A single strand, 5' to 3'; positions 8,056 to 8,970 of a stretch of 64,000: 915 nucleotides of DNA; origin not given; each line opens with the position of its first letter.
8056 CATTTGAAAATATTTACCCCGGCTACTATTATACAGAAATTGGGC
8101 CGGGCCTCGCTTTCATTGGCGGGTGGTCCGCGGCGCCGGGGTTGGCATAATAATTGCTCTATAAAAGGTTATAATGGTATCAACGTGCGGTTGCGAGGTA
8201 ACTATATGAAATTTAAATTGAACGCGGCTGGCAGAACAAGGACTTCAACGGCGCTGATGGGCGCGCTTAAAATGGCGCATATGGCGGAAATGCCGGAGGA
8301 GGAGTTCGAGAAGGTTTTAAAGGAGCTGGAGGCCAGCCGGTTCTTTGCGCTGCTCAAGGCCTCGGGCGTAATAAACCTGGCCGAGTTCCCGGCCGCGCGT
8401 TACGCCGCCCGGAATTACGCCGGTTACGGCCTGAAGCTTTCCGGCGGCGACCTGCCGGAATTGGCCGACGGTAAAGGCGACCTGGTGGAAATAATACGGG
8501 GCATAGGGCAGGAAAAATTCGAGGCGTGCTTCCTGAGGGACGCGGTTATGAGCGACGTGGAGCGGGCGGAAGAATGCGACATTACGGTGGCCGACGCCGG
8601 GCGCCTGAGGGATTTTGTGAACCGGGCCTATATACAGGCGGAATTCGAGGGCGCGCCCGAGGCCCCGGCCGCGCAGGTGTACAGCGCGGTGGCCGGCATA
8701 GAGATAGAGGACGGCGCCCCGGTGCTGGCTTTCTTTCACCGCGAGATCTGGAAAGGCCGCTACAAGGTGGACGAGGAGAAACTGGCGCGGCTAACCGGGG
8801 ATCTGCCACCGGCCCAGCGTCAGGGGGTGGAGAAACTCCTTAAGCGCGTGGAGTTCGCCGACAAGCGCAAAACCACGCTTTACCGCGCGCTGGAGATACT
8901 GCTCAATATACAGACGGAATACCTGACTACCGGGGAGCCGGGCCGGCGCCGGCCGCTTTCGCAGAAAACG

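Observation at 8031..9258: Short, divergent sigma-54 homologue transcribed from its own sigma-54 promoter, divergent from the activator gene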

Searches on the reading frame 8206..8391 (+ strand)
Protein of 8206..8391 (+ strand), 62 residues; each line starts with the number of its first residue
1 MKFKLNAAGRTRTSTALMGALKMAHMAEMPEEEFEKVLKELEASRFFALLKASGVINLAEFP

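Call 60: search_protein_families(library=pfam, max_evalue=10, proteins=[window:8206-8391:+])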
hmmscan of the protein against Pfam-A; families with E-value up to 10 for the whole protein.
seq(62 aa): 0 families

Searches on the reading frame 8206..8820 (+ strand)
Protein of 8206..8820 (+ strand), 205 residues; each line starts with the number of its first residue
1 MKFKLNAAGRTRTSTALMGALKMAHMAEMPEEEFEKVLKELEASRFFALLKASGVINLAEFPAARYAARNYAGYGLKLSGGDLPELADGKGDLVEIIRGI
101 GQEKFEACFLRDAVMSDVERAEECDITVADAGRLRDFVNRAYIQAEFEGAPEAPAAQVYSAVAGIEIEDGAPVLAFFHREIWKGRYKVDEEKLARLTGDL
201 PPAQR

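Call 54: predict_structure(alignment_id=A5)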
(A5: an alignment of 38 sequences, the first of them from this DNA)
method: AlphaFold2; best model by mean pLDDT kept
length: 205 residues; sequences in the alignment: 38
mean_pLDDT: 66.2   pTM: 0.35
mean pLDDT of the five models: 66.2, 61.3, 59.9, 59.9, 58.3
residues with pLDDT >= 90: 15; 70-90: 84; 50-70: 52; < 50: 54
segments of 3 or more residues with pLDDT < 50: 1-13, 63-82, 149-161, 177-181
pLDDT, mean of each block of 10 residues (from residue 1): 39 53 67 76 86 80 45 34 51 83 85 83 91 84 58 45 57 51 68 82 75
secondary structure, 60 per line:
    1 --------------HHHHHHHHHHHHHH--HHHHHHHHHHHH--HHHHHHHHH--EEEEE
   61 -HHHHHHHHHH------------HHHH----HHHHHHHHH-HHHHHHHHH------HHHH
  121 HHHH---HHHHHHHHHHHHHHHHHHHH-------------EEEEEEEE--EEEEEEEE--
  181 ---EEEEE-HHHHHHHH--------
elements in order: H15-28 H31-42 H45-53 E56-60 H62-71 H84-87 H92-100 H102-110 H117-124 H128-147 E161-168 E171-178 E184-188 H190-197
